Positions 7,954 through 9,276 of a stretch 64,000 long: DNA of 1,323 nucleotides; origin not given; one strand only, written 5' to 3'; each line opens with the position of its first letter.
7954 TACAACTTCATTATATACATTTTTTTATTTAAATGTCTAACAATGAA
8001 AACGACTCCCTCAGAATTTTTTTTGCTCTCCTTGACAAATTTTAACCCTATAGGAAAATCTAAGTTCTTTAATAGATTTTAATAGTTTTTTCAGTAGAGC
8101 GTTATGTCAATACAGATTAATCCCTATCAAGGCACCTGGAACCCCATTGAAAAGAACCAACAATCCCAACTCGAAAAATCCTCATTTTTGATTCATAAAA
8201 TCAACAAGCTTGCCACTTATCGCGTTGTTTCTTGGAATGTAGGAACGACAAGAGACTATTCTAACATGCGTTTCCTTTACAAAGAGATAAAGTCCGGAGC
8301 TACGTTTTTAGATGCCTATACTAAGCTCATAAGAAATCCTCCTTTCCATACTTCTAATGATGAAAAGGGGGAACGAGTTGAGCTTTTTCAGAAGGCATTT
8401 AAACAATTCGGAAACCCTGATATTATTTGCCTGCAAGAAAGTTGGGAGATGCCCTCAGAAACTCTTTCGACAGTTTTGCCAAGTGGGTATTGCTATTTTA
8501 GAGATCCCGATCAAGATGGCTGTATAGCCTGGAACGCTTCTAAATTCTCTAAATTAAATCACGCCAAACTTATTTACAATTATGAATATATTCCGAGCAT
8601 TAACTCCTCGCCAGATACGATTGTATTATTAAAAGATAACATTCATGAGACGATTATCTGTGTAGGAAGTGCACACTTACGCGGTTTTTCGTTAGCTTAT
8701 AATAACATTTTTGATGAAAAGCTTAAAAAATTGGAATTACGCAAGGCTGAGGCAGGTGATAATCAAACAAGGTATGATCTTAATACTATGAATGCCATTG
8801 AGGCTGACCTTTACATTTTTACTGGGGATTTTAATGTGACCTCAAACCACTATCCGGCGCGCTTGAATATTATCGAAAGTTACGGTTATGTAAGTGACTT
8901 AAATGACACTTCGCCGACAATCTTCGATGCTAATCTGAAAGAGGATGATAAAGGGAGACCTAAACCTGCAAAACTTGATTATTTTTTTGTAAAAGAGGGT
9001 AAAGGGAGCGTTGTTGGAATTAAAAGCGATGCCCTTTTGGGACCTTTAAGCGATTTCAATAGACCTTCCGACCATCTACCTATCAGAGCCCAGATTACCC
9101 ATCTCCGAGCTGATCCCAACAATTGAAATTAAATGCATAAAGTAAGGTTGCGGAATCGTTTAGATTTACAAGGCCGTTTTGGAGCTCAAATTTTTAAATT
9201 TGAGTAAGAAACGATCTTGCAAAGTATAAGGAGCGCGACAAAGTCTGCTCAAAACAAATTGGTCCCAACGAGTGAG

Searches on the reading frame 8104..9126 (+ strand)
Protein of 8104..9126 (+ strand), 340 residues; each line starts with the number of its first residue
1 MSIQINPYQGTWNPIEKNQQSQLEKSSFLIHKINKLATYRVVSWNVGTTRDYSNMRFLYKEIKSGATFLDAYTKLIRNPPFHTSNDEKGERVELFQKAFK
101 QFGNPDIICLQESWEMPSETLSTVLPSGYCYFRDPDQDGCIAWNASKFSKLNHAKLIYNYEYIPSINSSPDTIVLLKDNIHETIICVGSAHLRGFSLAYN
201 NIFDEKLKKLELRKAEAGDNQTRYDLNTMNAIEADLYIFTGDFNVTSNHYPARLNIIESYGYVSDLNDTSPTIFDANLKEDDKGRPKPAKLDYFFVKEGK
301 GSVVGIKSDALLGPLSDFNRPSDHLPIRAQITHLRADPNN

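Call 58: find_homologous_proteins(query=window:8104-9126:+, max_evalue=0.001)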
Query window:8104-9126:+ (340 aa): 20 proteins with E <= 0.001 among 1235 candidates.
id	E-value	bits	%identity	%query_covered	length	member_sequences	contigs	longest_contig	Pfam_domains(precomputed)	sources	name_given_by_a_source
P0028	1.1e-231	786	100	100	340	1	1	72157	PF03372.30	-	-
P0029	3.4e-118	413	61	88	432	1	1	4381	PF03372.30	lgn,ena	-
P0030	9.7e-110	385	61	80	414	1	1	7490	PF03372.30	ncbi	-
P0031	4.6e-108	380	56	88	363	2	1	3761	PF03372.30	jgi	jgi:endonuclease/exonuclease/phosphatase family metal-dependent hydrolase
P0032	7.5e-108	379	59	87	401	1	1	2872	PF03372.30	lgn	-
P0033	1.4e-103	365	57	88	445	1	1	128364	PF03372.30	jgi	jgi:hypothetical protein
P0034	6.2e-97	343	54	88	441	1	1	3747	PF03372.30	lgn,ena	-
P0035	1.4e-94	335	48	98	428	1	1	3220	PF03372.30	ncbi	-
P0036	1.4e-88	315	46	97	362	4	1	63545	PF03372.30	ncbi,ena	-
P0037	7.5e-85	303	53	79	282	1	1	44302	PF03372.30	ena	-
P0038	1.1e-83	299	49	88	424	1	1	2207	PF03372.30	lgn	-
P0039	8.1e-81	290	49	94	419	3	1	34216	PF03372.30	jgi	-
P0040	1.5e-69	253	45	88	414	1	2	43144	PF03372.30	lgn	-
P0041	1.8e-68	249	45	91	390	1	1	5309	PF03372.30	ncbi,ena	-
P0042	9.5e-66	240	41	93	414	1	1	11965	PF03372.30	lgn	-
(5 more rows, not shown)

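Call 59: find_encoding_contigs(protein=P0029, flank=10000, max_places=4)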
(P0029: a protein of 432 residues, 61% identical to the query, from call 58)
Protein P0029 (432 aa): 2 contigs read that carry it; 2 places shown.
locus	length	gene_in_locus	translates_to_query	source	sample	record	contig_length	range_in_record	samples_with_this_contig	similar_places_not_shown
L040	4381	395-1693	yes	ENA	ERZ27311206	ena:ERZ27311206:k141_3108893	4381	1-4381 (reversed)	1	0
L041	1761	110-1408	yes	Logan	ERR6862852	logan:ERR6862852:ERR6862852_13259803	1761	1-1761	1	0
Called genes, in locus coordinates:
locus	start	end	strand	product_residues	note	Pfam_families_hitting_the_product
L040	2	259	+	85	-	?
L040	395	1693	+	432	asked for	PF03372:Exo_endo_phos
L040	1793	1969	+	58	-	-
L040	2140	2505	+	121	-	-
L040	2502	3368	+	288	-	PF13274:SocA_Panacea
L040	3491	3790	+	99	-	PF00239:Resolvase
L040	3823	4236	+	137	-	PF13408:Zn_ribbon_recom (weak)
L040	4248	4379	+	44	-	?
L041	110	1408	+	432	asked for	PF03372:Exo_endo_phos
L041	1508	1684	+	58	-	-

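Call 60: find_encoding_contigs(protein=P0030, flank=10000, max_places=4)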
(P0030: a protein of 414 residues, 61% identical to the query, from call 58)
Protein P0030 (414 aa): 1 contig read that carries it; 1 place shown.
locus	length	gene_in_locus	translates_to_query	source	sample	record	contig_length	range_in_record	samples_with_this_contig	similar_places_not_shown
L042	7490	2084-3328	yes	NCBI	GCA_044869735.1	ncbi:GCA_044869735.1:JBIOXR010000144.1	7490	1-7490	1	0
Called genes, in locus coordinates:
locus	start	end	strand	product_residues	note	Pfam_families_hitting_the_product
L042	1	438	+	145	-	?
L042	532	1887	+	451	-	PF01235:Na_Ala_symp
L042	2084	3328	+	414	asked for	PF03372:Exo_endo_phos (weak)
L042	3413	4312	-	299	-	PF00126:HTH_1, PF03466:LysR_substrate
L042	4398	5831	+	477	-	PF03219:TLC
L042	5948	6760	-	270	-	PF08843:AbiEii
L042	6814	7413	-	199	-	PF13338:AbiEi_4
